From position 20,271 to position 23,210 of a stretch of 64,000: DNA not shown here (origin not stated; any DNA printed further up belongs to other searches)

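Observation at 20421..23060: Signal-peptide-bearing fusion of an M14 zinc carboxypeptidase with an argininosuccinate-lyase-like domain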

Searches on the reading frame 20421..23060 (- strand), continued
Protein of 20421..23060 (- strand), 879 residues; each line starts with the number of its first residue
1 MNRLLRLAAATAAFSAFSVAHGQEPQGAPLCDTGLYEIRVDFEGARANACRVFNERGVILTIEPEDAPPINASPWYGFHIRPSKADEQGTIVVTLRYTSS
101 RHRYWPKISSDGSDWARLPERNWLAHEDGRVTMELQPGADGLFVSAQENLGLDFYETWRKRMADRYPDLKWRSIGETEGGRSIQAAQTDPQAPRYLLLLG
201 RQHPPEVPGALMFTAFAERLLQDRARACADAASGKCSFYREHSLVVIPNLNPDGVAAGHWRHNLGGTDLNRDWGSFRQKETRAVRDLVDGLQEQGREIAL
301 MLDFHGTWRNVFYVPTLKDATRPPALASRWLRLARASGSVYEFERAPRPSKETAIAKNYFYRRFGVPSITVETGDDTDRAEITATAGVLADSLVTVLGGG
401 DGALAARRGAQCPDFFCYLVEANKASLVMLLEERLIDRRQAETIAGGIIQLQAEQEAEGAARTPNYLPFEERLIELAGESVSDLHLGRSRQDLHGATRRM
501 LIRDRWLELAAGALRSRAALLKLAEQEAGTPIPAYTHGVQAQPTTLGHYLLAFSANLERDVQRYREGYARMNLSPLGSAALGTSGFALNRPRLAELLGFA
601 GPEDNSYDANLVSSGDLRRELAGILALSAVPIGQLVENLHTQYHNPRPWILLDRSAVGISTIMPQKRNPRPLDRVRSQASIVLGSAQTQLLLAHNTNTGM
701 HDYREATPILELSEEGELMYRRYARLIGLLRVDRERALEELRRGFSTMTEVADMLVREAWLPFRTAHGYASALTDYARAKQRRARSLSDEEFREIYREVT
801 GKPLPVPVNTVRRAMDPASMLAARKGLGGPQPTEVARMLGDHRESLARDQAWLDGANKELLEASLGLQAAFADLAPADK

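Call 44: find_encoding_contigs(protein=P0085, flank=8000, max_places=1)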
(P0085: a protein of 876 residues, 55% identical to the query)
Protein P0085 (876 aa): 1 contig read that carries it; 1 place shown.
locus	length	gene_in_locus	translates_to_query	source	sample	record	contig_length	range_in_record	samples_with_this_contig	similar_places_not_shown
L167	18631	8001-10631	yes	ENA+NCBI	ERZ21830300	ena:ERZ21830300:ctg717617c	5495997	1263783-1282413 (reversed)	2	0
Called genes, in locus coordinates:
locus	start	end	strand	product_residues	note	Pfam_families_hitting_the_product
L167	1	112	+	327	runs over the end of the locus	PF02779:Transket_pyr, PF02780:Transketolase_C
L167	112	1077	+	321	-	PF01513:NAD_kinase (weak)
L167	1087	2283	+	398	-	PF00364:Biotin_lipoyl, PF02817:E3_binding, PF00198:2-oxoacid_dh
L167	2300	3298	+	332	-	PF01555:N6_N4_Mtase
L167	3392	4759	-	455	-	PF13701:DDE_Tnp_1_4, PF01609:DDE_Tnp_1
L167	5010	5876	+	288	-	-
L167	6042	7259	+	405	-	PF07592:DDE_Tnp_ISAZ013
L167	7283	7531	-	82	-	-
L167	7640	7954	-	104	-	PF00111:Fer2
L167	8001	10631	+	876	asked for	PF00246:Peptidase_M14, PF24827:AstE_AspA_cat, PF00206:Lyase_1, PF14698:ASL_C2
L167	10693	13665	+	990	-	PF07715:Plug, PF00593:TonB_dep_Rec_b-barrel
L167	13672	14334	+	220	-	PF13606:Ank_3 (faint), PF13857:Ank_5 (weak), PF12796:Ank_2, PF13637:Ank_4 (weak), PF13857:Ank_5 (weak), PF00023:Ank (weak)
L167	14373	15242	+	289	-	PF00850:Hist_deacetyl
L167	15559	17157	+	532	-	PF00145:DNA_methylase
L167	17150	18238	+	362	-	-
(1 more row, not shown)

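Call 45: find_encoding_contigs(protein=P0113, flank=8000, max_places=1)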
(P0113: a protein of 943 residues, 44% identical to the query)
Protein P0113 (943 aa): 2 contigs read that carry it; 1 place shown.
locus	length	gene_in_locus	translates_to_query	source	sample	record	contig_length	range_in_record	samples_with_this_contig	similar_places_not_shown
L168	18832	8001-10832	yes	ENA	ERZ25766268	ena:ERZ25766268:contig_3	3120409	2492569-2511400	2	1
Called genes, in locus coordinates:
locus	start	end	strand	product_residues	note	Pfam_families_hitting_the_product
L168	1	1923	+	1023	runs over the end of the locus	PF00873:ACR_tran, PF03176:MMPL (weak)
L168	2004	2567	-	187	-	PF01227:GTP_cyclohydroI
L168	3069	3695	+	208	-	-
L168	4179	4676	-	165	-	-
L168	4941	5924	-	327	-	PF13384:HTH_23 (faint), PF12762:DDE_Tnp_IS1595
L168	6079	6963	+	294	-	PF00274:Glycolytic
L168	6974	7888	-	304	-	PF00106:adh_short, PF08659:KR (weak), PF13561:adh_short_C2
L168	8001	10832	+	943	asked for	PF00246:Peptidase_M14, PF24827:AstE_AspA_cat (weak), PF00206:Lyase_1, PF14698:ASL_C2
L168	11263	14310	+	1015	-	PF07715:Plug, PF00593:TonB_dep_Rec_b-barrel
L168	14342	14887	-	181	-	PF08713:DNA_alkylation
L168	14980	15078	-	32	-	-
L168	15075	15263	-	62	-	-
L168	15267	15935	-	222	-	PF03167:UDG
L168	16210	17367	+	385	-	PF04107:GCS2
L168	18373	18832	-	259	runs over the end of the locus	PF00378:ECH_1, PF16113:ECH_2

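Call 46: find_encoding_contigs(protein=P0120, flank=8000, max_places=1)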
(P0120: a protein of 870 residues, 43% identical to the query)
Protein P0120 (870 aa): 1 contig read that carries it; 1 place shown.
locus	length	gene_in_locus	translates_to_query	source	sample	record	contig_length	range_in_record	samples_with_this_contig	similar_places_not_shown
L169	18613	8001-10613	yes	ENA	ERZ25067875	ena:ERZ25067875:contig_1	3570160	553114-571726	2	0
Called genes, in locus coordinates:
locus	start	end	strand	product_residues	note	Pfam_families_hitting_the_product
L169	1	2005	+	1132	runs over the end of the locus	PF01558:POR, PF20169:DUF6537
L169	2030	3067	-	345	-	PF00581:Rhodanese, PF26341:AAA_SelU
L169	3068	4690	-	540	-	PF08238:Sel1 (faint)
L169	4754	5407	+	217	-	PF01625:PMSR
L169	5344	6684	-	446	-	PF05977:MFS_3, PF07690:MFS_1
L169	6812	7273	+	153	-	PF12680:SnoaL_2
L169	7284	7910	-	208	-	PF00293:NUDIX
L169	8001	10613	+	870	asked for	PF00246:Peptidase_M14, PF24827:AstE_AspA_cat (weak), PF00206:Lyase_1, PF14698:ASL_C2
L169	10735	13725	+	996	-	PF07715:Plug, PF00593:TonB_dep_Rec_b-barrel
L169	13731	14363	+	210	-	PF00574:CLP_protease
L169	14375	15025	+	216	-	PF12146:Hydrolase_4 (faint), PF12697:Abhydrolase_6, PF20408:Abhydrolase_11, PF12695:Abhydrolase_5 (weak)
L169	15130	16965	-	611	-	PF00743:FMO-like (faint), PF01266:DAO (faint), PF07992:Pyr_redox_2, PF13450:NAD_binding_8 (weak), PF13738:Pyr_redox_3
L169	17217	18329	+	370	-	PF01266:DAO, PF07992:Pyr_redox_2 (faint)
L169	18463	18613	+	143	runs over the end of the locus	PF19780:DUF6265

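Call 47: find_encoding_contigs(protein=P0052, flank=8000, max_places=1)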
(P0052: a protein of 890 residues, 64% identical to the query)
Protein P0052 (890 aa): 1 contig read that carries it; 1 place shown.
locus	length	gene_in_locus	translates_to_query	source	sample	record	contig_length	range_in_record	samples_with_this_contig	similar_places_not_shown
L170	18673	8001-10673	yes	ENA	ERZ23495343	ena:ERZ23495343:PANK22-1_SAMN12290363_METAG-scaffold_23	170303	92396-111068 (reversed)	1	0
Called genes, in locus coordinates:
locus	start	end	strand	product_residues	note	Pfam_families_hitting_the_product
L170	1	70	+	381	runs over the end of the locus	PF01547:SBP_bac_1, PF13416:SBP_bac_8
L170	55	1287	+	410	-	PF00528:BPD_transp_1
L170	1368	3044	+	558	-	-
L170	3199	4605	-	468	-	PF01406:tRNA-synt_1e, PF09334:tRNA-synt_1g (faint), PF09190:DALR_2 (weak)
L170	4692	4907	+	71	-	-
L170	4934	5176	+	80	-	PF06769:YoeB_toxin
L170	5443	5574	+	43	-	-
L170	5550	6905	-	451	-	PF21337:Peptidase_M17_N_1, PF00883:Peptidase_M17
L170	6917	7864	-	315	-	PF04055:Radical_SAM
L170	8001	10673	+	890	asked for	PF00246:Peptidase_M14, PF24827:AstE_AspA_cat, PF00206:Lyase_1, PF14698:ASL_C2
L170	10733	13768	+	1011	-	PF07715:Plug, PF00593:TonB_dep_Rec_b-barrel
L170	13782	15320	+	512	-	PF07519:Tannase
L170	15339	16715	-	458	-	PF01336:tRNA_anti-codon, PF00152:tRNA-synt_2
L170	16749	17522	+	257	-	PF11219:DUF3014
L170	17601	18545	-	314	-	PF02653:BPD_transp_2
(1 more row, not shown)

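Call 57: predict_structure(alignment_id=A3)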
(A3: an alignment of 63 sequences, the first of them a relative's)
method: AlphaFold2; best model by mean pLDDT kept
length: 879 residues; sequences in the alignment: 63
mean_pLDDT: 87.3   pTM: 0.80
mean pLDDT of the five models: 87.3, 86.7, 84.2, 83.1, 82.3
residues with pLDDT >= 90: 499; 70-90: 299; 50-70: 63; < 50: 18
segments of 3 or more residues with pLDDT < 50: 1-5, 14-26
pLDDT, mean of each block of 10 residues (from residue 1): 49 46 53 94 88 96 76 81 89 89 86 90 89 93 90 92 94 94 94 95 78 97 91 89 95 82 79 79 93 95 90 73 85 87 82 70 88 90 96 90 82 89 95 94 92 81 85 92 84 88 94 97 96 81 93 97 95 83 79 95 81 81 97 93 82 77 69 95 94 66 75 96 95 91 86 93 94 93 91 95 94 91 89 95 97 95 92 77
secondary structure, 60 per line:
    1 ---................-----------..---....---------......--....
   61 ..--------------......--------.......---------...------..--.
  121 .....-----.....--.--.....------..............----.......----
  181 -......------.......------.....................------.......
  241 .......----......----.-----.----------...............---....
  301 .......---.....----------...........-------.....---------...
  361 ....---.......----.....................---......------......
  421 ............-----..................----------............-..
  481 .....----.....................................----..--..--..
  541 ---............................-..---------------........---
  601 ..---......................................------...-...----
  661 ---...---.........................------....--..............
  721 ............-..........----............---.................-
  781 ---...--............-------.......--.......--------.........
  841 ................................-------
elements in order (helices of 4 or more, strands of 3 or more residues): H4-19 E36-39 E49-54 E57-62 E77-82 E91-97 E107-109 E123-125 E131-135 E141-145 H152-165 E170-176 E182-187 E194-200 H207-227 H234-241 E242-247 H252-257 H279-293 E297-307 E311-315 H326-336 E344-348 H358-364 E368-374 H379-399 H403-408 H415-432 H438-455 H466-477 H479-485 H490-526 H546-571 H590-597 H606-643 E650-652 H670-694 H701-704 H707-729 E730-732 H734-743 H748-759 H763-779 H789-800 H808-814 H817-823 H832-872

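Call 59: search_protein_families(library=pfam, proteins=[L010:4760-5701:+, L010:5667-6746:+, L010:6772-8343:+, L010:8354-9784:+, L010:11600-12229:-, L010:12325-13053:+, L010:13635-16181:-, L008:7105-8541:-, L008:11986-13278:-, L008:15230-18721:-], max_evalue=0.0001)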
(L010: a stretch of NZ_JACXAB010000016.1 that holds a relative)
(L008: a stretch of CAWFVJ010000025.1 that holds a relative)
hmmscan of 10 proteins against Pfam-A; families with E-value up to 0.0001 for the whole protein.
L010:4760-5701:+ (313 aa): 2 families
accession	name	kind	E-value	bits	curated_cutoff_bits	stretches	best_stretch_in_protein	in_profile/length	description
PF02826.25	2-Hacid_dh_C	-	2.2e-50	170.9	25.1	1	109-281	1-178/178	D-isomer specific 2-hydroxyacid dehydrogenase, NAD binding domain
PF00389.36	2-Hacid_dh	-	2e-22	79.8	24.6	1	17-312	12-133/134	D-isomer specific 2-hydroxyacid dehydrogenase, catalytic domain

L010:5667-6746:+ (359 aa): 3 families
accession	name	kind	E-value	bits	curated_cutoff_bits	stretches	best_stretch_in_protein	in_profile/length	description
PF08240.17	ADH_N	-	5.5e-28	97.7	23.5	1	38-155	1-103/104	Alcohol dehydrogenase GroES-like domain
PF00107.32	ADH_zinc_N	-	2.3e-20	73.3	31.8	1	194-319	1-128/129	Zinc-binding dehydrogenase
PF16912.11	Glu_dehyd_C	-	2.6e-06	27.5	34.9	1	167-288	8-136/211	Glucose dehydrogenase C-terminus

L010:6772-8343:+ (523 aa): 3 families
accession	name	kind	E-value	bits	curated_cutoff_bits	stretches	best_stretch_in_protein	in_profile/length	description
PF01262.27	AlaDh_PNT_C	-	2.6e-70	236.6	23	1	143-372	1-213/214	Alanine dehydrogenase/PNT, C-terminal domain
PF05222.21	AlaDh_PNT_N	-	1.1e-45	155.7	30.4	1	4-139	1-136/136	Alanine dehydrogenase/PNT, N-terminal domain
PF12769.12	PNTB_4TM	-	5.4e-33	113.7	26.2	1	439-522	1-85/85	4TM region of pyridine nucleotide transhydrogenase, mitoch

L010:8354-9784:+ (476 aa): 1 family
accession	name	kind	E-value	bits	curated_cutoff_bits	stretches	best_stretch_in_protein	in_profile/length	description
PF02233.22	PNTB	-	6.3e-185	615.9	31.7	1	7-474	2-455/456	NAD(P) transhydrogenase beta subunit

L010:11600-12229:- (209 aa): 0 families

L010:12325-13053:+ (242 aa): 2 families
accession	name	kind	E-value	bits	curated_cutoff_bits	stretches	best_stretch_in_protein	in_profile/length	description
PF06347.19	SH3_4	-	5e-22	77.9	24.1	2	100-153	3-55/56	Bacterial SH3 domain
PF08239.17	SH3_3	-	2.6e-05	24.7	27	0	121-153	21-54/54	Bacterial SH3 domain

L010:13635-16181:- (848 aa): 6 families
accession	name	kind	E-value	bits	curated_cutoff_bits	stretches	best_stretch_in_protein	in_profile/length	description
PF00563.25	EAL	-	1.4e-68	231.3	31.3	1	590-825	2-235/236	EAL domain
PF00990.26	GGDEF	-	3.9e-51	173.5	23.8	1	413-570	1-161/161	Diguanylate cyclase, GGDEF domain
PF08447.18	PAS_3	-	1.3e-40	138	25.6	2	69-152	3-88/89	PAS fold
PF08448.16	PAS_4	-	4.2e-16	59.6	23.1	2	54-158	4-107/110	PAS fold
PF00989.32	PAS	-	4e-12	46.6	22.6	0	46-156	2-113/113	PAS fold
PF13426.13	PAS_9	-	1.5e-09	38.5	27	0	63-157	9-102/103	PAS domain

L008:7105-8541:- (478 aa): 1 family
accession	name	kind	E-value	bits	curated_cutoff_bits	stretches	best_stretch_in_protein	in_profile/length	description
PF03699.18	UPF0182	-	2.5e-110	370.3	27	1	26-455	2-432/770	Uncharacterised protein family (UPF0182)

L008:11986-13278:- (430 aa): 2 families
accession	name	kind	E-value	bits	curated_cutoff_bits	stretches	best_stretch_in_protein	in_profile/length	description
PF03659.20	Glyco_hydro_71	-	3.6e-11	42.9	34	1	103-337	12-238/375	Glycosyl hydrolase family 71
PF16317.11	Glyco_hydro_99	-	1.7e-06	27.8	33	0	101-215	65-174/341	Glycosyl hydrolase family 99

L008:15230-18721:- (1163 aa): 6 families
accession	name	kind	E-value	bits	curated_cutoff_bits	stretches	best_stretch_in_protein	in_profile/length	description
PF00580.27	UvrD-helicase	-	4.3e-41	141.8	23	2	44-200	5-120/271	UvrD/REP helicase N-terminal domain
PF13361.12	UvrD_C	-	8e-22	78.6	25.6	2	804-902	285-345/350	UvrD-like helicase C-terminal domain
PF13245.12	AAA_19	-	4.7e-15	56.4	25.1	2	51-115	10-68/134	AAA domain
PF13538.12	UvrD_C_2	-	1e-09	38.6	27.4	0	807-832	3-28/52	UvrD-like helicase C-terminal domain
PF13401.12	AAA_22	-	1.2e-05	26.1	27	0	51-143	4-87/130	AAA domain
PF01443.25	Viral_helicase1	-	2.1e-05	24.9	21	0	56-113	2-54/228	Viral superfamily 1 RNA helicase core domain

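Call 60: fold_search(model_id=the predicted structure, library=pdb)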
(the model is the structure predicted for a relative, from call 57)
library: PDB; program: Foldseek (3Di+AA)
matches with E <= 10: 992; with E <= 0.001: 403
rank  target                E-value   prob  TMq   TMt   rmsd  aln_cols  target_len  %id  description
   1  6g3e                  1.0e-27  1.00  0.48  0.84   2.8       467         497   31  Crystal structure of EDDS lyase in complex with formate (released 2018-05-16)
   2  6rx8                  2.0e-27  1.00  0.49  0.84   2.8       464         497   32  EDDS lyase variant D290M/Y320M with bound fumarate (released 2019-10-30)
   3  6g3i                  5.3e-27  1.00  0.49  0.84   2.9       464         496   32  Crystal structure of EDDS lyase in complex with N-(2-aminoethyl)aspartic acid (AEAA) (released 2018-05-16)
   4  6g3d                  7.6e-27  1.00  0.49  0.84   2.9       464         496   32  Crystal structure of Native EDDS lyase (released 2018-05-16)
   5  6iem_G                4.9e-23  1.00  0.45  0.84   3.2       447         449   28  Argininosuccinate lyase from Mycobacterium tuberculosis (released 2019-02-20)
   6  6iem_B                6.2e-23  1.00  0.45  0.83   3.1       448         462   28  Argininosuccinate lyase from Mycobacterium tuberculosis (released 2019-02-20)
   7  9ggi_C                7.0e-23  1.00  0.45  0.84   3.2       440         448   27  Crystal structure of argininosuccinate lyase from Arabidopsis thaliana (AtASL) (released 2024-10-23)
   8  6ig5_A                7.0e-23  1.00  0.45  0.84   3.4       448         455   28  Crystal structure of argininosuccinate lyase from Mycobacterium tuberculosis (released 2019-02-06)
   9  6iem_D                7.0e-23  1.00  0.45  0.84   3.2       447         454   28  Argininosuccinate lyase from Mycobacterium tuberculosis (released 2019-02-20)
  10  6iem_E                2.1e-22  1.00  0.45  0.84   3.2       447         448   28  Argininosuccinate lyase from Mycobacterium tuberculosis (released 2019-02-20)
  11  6iem_A                2.2e-22  1.00  0.45  0.84   3.2       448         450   28  Argininosuccinate lyase from Mycobacterium tuberculosis (released 2019-02-20)
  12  9ggj_B                2.9e-22  1.00  0.45  0.84   3.1       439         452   27  Crystal structure of argininosuccinate lyase from Arabidopsis thaliana (AtASL) in complex with biological substrate an (released 2024-10-23)
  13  1tj7_B                3.3e-22  1.00  0.44  0.83   3.6       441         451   24  Structure determination and refinement at 2.44 A resolution of Argininosuccinate lyase from E. coli (released 2004-10-26)
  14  9ggi_E                3.9e-22  1.00  0.45  0.84   3.0       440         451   27  Crystal structure of argininosuccinate lyase from Arabidopsis thaliana (AtASL) (released 2024-10-23)
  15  9ggi_B                4.1e-22  1.00  0.45  0.84   3.0       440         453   26  Crystal structure of argininosuccinate lyase from Arabidopsis thaliana (AtASL) (released 2024-10-23)
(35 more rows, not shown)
